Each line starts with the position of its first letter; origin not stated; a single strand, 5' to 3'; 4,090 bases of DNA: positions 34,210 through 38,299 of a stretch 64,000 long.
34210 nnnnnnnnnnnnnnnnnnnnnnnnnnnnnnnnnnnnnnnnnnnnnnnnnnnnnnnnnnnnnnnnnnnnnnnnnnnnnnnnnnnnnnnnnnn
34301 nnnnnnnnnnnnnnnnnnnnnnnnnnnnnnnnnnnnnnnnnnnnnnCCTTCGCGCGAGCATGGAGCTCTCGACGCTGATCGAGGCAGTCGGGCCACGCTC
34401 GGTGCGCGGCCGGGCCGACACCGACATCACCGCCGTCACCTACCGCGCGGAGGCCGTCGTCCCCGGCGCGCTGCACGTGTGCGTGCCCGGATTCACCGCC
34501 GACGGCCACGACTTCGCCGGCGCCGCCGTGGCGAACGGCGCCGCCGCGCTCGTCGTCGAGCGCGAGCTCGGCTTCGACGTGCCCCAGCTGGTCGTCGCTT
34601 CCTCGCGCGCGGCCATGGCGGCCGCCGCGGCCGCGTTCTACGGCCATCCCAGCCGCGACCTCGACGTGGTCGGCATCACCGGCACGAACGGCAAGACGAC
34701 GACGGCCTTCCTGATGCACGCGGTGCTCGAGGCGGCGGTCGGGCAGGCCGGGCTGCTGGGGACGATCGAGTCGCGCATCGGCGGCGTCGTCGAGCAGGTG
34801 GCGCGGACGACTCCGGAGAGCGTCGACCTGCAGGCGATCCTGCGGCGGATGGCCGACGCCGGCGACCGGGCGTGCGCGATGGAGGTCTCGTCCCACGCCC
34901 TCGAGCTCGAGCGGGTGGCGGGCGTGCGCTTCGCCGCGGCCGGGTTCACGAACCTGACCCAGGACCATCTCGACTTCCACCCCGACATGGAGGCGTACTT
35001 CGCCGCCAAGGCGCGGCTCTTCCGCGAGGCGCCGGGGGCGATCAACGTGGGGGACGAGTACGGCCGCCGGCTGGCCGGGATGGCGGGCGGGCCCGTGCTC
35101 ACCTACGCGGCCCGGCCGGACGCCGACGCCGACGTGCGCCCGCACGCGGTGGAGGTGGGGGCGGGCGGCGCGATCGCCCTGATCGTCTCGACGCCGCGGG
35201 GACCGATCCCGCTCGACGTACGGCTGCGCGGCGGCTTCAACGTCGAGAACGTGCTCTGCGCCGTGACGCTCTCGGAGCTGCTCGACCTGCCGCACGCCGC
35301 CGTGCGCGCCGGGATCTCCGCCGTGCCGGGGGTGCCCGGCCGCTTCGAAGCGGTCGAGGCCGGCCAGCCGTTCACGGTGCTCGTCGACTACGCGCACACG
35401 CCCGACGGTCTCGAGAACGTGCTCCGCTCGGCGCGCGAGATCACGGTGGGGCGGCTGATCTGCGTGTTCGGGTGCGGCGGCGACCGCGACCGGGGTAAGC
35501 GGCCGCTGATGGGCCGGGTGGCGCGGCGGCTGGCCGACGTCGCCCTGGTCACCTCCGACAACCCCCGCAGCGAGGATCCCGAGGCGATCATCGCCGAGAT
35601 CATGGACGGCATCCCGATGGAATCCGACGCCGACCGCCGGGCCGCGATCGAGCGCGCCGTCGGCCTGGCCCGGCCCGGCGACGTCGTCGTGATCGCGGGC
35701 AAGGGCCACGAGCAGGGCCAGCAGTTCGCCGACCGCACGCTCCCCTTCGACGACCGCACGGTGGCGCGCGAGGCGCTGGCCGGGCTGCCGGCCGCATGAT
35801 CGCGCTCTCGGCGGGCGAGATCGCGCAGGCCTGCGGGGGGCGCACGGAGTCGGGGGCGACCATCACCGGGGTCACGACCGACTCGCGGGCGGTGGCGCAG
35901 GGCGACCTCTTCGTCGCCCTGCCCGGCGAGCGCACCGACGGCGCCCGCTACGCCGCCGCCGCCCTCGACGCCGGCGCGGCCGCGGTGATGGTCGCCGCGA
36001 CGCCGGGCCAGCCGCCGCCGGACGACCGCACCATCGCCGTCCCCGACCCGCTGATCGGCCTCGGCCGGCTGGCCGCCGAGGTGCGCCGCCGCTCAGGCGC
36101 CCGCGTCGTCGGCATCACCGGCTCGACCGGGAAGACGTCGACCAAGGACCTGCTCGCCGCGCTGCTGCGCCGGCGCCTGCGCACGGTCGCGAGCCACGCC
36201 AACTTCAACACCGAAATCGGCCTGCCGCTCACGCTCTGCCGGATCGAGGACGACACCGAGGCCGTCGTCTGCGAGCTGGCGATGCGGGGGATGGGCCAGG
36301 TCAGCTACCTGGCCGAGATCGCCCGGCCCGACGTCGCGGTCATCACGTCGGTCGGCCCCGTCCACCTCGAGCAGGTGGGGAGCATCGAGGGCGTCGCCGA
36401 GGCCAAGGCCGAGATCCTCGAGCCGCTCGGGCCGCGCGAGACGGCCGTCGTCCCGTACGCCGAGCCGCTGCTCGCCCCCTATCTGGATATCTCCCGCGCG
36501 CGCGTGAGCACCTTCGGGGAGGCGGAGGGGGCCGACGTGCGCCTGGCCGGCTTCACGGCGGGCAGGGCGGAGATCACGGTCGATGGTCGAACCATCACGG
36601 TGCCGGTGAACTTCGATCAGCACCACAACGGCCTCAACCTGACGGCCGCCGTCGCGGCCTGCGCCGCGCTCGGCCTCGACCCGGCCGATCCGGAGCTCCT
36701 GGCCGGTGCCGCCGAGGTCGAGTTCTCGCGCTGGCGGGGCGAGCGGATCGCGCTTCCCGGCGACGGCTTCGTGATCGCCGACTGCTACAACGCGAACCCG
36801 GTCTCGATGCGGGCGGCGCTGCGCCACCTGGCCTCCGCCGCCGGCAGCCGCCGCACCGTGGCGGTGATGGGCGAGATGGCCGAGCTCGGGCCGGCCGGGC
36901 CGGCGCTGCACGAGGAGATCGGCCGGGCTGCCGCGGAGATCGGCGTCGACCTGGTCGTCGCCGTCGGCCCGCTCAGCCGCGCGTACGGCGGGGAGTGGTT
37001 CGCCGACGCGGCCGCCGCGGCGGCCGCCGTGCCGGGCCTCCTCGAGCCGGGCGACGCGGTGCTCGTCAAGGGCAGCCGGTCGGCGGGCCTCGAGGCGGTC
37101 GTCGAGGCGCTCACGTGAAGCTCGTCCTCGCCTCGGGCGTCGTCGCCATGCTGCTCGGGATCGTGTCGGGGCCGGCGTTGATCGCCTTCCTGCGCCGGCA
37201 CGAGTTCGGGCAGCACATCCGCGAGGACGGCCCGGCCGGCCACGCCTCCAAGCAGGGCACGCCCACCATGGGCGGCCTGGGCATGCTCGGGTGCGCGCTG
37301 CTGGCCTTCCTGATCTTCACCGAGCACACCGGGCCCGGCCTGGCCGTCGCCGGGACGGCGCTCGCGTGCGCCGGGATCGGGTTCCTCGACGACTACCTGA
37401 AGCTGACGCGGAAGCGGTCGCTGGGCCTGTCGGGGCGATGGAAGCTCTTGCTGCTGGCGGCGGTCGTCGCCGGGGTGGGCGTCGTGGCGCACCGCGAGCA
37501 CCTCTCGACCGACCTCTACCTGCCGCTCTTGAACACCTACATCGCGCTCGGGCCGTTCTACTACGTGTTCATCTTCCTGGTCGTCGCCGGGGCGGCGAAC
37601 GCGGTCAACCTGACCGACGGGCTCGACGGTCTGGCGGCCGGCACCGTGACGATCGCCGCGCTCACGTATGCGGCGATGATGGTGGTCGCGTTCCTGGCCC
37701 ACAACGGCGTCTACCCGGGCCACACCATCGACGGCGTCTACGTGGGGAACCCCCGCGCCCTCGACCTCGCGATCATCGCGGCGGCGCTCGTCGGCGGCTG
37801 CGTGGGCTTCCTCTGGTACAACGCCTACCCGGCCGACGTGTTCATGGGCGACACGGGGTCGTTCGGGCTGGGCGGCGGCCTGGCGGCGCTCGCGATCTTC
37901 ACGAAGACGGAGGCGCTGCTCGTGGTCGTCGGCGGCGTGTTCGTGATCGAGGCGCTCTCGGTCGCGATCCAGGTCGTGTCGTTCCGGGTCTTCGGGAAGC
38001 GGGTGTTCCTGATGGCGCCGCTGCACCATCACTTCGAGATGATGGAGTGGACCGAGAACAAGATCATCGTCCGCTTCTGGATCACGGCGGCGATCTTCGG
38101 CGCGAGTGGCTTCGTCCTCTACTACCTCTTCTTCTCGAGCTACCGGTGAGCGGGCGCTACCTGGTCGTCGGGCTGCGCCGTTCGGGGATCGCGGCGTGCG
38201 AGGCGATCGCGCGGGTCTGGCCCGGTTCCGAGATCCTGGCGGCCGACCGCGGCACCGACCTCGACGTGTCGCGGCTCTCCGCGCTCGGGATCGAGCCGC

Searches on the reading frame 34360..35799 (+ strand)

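Call 30: search_protein_families(library=pfam, proteins=[window:34360-35799:+], max_evalue=0.0001)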
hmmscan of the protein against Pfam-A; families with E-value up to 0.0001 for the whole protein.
window:34360-35799:+ (479 aa): 3 families
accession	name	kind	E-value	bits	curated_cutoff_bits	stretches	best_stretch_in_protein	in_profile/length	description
PF08245.18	Mur_ligase_M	-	4.7e-44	151.2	24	1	106-303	1-198/200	Mur ligase middle domain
PF02875.26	Mur_ligase_C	-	5.4e-38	131.1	28.4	1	327-449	1-127/127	Mur ligase, glutamate ligase domain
PF01225.30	Mur_ligase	-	4e-08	33.9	21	1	23-94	2-95/95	Mur ligase family, catalytic domain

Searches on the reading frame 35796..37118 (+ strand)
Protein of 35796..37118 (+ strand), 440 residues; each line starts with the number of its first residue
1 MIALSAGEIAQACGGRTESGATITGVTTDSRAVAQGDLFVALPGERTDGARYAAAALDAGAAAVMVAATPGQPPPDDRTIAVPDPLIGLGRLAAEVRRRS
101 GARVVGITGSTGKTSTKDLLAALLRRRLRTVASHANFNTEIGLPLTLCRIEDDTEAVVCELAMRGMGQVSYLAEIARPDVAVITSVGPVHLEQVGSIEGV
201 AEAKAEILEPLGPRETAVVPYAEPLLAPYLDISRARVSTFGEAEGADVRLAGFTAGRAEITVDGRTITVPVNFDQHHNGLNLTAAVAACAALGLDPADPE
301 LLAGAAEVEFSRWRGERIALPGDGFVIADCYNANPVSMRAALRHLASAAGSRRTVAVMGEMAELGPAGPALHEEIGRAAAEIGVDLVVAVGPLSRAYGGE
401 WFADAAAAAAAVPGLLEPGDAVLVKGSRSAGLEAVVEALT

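Call 30: search_protein_families(library=pfam, proteins=[window:35796-37118:+], max_evalue=0.0001)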
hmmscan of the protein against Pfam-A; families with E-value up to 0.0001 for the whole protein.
window:35796-37118:+ (440 aa): 3 families
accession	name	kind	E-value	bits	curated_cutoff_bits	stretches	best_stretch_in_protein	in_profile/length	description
PF08245.18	Mur_ligase_M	-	4.3e-36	125.2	24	1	107-289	1-200/200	Mur ligase middle domain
PF02875.26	Mur_ligase_C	-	2e-19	71.1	28.4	1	314-428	2-127/127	Mur ligase, glutamate ligase domain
PF01225.30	Mur_ligase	-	2.3e-09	37.9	21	1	22-68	1-52/95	Mur ligase family, catalytic domain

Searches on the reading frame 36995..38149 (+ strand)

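Call 30: search_protein_families(library=pfam, proteins=[window:36995-38149:+], max_evalue=0.0001)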
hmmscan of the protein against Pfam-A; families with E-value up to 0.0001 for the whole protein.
window:36995-38149:+ (384 aa): 1 family
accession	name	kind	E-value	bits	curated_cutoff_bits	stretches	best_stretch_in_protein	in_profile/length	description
PF00953.26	Glycos_transf_4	-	9.5e-32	110.6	27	1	117-302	3-158/160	Glycosyl transferase family 4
